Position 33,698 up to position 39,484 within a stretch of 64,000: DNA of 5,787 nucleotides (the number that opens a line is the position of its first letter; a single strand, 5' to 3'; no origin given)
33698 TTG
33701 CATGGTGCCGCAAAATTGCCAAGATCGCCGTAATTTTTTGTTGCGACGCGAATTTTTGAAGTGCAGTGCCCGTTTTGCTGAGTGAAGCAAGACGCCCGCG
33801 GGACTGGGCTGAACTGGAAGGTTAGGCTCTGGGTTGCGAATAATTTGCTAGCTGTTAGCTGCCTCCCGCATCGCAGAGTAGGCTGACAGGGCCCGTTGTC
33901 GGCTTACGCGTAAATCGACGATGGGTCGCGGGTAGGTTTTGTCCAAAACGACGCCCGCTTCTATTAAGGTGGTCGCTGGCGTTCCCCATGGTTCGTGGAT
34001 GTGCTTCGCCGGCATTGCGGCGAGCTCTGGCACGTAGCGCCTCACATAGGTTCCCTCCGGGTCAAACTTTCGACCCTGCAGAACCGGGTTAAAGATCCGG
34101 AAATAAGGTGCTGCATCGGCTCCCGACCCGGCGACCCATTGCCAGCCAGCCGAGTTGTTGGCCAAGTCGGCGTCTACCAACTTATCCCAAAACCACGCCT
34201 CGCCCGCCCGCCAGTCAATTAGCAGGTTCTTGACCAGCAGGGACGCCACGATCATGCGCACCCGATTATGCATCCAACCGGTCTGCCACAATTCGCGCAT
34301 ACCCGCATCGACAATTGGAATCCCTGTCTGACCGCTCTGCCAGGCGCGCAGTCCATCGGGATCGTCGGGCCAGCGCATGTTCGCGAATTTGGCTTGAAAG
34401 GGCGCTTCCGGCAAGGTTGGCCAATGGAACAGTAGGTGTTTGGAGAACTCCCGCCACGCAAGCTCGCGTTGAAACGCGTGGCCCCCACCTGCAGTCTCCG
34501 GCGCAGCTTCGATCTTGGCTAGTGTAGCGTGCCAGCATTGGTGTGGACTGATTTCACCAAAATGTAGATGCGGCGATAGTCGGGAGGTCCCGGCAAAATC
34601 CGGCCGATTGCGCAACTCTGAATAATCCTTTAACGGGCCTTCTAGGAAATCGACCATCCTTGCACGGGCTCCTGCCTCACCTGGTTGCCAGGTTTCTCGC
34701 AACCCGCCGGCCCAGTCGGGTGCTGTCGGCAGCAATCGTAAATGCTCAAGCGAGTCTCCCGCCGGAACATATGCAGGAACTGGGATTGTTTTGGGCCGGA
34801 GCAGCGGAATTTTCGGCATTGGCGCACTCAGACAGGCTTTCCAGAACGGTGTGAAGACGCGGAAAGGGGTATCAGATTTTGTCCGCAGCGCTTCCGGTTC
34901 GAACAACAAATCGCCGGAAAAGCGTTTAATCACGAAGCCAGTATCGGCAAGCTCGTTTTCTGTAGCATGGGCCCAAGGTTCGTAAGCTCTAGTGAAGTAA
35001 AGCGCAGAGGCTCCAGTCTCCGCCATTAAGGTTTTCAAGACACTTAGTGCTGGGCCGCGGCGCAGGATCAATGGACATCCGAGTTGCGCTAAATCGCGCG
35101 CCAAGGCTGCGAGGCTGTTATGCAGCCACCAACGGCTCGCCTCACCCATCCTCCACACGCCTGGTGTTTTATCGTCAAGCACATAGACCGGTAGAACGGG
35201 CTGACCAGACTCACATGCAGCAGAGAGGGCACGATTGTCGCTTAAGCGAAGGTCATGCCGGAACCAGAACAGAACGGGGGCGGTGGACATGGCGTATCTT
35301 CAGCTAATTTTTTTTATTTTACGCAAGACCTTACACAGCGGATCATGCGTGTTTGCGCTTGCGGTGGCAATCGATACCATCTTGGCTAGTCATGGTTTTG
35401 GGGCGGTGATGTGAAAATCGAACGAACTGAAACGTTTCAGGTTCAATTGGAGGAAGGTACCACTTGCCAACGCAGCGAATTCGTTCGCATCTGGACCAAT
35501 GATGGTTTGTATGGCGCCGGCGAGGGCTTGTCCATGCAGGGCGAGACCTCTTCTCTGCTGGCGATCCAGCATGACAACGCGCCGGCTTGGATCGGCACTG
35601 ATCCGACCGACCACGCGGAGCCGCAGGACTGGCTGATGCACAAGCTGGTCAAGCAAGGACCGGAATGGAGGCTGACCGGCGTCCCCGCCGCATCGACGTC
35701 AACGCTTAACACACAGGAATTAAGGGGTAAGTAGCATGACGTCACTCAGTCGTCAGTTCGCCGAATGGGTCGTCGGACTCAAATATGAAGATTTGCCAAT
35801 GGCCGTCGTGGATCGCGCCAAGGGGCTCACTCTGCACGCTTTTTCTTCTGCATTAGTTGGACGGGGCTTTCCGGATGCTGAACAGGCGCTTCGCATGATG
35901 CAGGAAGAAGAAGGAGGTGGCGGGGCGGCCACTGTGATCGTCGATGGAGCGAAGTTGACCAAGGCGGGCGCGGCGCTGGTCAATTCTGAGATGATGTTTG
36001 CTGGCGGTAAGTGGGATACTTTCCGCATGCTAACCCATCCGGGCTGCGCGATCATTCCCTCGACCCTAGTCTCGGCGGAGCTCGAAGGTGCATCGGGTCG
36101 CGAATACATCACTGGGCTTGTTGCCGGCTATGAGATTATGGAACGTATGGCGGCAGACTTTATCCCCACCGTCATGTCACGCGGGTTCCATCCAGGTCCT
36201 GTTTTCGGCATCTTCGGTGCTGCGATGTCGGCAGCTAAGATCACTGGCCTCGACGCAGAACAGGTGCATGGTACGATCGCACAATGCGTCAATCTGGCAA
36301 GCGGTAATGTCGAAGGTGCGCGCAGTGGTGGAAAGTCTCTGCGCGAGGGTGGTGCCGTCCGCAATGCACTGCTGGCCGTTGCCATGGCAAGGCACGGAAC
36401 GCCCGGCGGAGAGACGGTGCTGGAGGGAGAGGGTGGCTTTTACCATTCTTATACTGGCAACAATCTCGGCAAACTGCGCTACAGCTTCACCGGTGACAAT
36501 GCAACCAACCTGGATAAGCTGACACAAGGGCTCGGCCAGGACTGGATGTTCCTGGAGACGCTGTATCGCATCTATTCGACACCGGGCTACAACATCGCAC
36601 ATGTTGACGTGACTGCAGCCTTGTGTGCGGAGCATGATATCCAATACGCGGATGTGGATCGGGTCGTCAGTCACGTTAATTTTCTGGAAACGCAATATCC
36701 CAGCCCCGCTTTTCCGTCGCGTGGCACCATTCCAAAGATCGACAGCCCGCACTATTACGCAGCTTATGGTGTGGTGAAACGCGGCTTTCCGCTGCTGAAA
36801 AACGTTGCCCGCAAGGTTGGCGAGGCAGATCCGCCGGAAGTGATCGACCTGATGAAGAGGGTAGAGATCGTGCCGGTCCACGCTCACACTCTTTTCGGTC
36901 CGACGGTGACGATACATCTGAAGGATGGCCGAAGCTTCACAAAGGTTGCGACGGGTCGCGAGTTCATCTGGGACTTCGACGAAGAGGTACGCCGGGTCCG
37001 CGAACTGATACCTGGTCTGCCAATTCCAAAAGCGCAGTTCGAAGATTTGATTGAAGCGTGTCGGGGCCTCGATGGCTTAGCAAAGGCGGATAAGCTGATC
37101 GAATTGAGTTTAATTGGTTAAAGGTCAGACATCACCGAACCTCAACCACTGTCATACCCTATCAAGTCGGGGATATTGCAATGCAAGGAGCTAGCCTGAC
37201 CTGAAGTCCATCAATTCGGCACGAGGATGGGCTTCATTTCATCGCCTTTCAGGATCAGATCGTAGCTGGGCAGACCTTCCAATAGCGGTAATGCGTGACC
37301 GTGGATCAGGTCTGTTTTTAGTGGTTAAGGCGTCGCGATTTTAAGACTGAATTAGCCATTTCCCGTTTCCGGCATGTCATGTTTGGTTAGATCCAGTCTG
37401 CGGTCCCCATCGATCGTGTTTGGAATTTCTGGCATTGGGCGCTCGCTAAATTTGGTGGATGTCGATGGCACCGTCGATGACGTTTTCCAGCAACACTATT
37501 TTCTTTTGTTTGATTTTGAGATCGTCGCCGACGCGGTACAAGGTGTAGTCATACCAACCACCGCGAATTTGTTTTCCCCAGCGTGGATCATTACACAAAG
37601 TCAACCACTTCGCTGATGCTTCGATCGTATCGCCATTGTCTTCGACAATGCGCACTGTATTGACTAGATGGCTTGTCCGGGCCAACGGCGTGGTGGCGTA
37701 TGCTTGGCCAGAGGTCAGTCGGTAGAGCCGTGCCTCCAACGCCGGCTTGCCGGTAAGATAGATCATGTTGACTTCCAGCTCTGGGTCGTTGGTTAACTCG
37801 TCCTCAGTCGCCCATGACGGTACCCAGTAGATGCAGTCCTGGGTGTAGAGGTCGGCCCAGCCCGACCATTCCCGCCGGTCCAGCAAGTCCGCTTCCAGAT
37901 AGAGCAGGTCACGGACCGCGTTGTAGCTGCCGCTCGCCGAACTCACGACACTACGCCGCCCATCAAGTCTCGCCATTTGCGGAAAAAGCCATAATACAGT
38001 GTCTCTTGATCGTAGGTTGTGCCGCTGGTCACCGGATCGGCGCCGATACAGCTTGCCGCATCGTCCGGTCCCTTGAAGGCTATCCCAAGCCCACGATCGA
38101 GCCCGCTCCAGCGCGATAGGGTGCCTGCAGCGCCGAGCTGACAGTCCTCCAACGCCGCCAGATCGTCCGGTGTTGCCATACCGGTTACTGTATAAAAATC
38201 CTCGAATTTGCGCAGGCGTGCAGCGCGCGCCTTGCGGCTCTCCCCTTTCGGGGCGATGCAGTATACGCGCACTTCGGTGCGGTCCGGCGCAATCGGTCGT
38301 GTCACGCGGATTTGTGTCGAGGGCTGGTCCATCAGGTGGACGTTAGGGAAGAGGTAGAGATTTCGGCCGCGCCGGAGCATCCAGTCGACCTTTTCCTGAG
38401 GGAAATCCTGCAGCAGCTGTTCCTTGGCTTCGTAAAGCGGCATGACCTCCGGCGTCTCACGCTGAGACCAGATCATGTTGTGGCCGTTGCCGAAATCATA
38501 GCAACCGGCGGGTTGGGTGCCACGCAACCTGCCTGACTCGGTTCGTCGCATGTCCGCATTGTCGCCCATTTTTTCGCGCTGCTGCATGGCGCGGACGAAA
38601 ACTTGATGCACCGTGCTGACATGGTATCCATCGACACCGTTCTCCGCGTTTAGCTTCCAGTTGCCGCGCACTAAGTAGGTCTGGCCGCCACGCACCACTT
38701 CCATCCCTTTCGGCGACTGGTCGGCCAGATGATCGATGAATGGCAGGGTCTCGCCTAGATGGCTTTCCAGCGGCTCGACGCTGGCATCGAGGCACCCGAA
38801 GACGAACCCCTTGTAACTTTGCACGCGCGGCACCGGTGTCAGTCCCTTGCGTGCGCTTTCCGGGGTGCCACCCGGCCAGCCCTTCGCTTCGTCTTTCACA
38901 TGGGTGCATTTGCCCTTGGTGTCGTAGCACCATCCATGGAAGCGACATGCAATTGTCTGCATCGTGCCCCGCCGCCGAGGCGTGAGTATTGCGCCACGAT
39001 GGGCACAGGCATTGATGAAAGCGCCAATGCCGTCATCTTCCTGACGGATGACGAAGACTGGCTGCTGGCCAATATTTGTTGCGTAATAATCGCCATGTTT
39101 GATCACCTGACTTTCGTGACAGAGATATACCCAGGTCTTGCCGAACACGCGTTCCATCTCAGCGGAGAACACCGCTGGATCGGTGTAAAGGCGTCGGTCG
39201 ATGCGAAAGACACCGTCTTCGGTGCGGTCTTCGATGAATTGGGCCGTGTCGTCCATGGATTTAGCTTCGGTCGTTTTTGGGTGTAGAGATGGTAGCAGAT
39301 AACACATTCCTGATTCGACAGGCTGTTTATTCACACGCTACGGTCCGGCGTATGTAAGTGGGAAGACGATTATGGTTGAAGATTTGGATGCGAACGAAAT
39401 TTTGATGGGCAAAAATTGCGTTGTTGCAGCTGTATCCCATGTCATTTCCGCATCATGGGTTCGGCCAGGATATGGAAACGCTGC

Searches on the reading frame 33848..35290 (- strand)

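Call 8: search_protein_families(library=pfam, proteins=[window:33848-35290:-])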
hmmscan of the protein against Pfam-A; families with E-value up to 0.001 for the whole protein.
window:33848-35290:- (480 aa): 2 families
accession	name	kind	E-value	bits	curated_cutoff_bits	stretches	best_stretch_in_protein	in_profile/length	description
PF03441.19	FAD_binding_7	-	1.2e-89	299.5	27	1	273-472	1-202/203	FAD binding domain of DNA photolyase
PF00875.24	DNA_photolyase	-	3.1e-48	164.3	26.6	1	6-161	1-160/164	DNA photolyase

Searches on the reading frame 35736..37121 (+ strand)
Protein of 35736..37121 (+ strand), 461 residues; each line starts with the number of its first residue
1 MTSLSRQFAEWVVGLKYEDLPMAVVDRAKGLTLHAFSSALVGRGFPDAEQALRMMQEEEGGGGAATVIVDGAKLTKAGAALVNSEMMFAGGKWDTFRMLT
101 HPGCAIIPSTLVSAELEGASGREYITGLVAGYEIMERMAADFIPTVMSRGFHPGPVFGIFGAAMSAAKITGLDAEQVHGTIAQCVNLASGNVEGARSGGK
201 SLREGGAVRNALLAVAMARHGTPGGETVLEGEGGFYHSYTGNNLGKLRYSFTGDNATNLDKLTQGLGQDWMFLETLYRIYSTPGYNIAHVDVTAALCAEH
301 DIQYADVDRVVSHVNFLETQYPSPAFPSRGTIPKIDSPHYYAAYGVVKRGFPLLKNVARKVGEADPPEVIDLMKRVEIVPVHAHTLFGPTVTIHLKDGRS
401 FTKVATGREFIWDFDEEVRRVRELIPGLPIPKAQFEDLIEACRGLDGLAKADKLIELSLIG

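Call 8: search_protein_families(library=pfam, proteins=[window:35736-37121:+])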
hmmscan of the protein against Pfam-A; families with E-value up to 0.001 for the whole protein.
window:35736-37121:+ (461 aa): 1 family
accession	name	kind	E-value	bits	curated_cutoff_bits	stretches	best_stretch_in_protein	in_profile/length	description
PF03972.19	MmgE_PrpD_N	-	1.5e-42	146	32.1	1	6-242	1-238/244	MmgE/PrpD N-terminal domain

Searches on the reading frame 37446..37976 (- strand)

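Call 9: search_protein_families(library=pfam, proteins=[window:37446-37976:-])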
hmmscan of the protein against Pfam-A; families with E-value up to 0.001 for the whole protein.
window:37446-37976:- (176 aa): 2 families
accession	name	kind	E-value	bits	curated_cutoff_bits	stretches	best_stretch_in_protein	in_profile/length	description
PF00866.24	Ring_hydroxyl_B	-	3.1e-31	108.8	27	1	28-168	2-143/144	Ring hydroxylating beta subunit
PF13577.12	SnoaL_4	-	2.2e-10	41.1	24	1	17-157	5-124/126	SnoaL-like domain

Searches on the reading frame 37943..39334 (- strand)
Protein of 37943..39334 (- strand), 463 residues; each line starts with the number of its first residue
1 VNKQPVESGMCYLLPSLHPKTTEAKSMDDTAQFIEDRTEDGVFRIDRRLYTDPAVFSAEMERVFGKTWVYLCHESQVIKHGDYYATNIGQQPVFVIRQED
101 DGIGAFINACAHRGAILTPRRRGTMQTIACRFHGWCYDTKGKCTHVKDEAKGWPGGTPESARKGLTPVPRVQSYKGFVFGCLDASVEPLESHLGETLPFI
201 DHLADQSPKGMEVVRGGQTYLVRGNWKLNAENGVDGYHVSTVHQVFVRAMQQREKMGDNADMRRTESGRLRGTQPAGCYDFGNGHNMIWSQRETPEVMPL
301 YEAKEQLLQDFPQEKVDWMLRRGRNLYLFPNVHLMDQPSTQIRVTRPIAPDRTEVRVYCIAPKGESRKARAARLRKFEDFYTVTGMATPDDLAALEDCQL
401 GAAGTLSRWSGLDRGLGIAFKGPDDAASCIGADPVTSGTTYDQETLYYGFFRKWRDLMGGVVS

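Call 8: search_protein_families(library=pfam, proteins=[window:37943-39334:-])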
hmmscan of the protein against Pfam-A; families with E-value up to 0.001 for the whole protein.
window:37943-39334:- (463 aa): 2 families
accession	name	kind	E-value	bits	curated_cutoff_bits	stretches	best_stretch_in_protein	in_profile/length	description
PF00848.25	Ring_hydroxyl_A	-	1.2e-21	78.1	24.9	1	216-459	7-207/208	Ring hydroxylating alpha subunit (catalytic domain)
PF00355.32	Rieske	-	5.1e-19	68.4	20.3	1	67-151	1-83/88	Rieske [2Fe-2S] domain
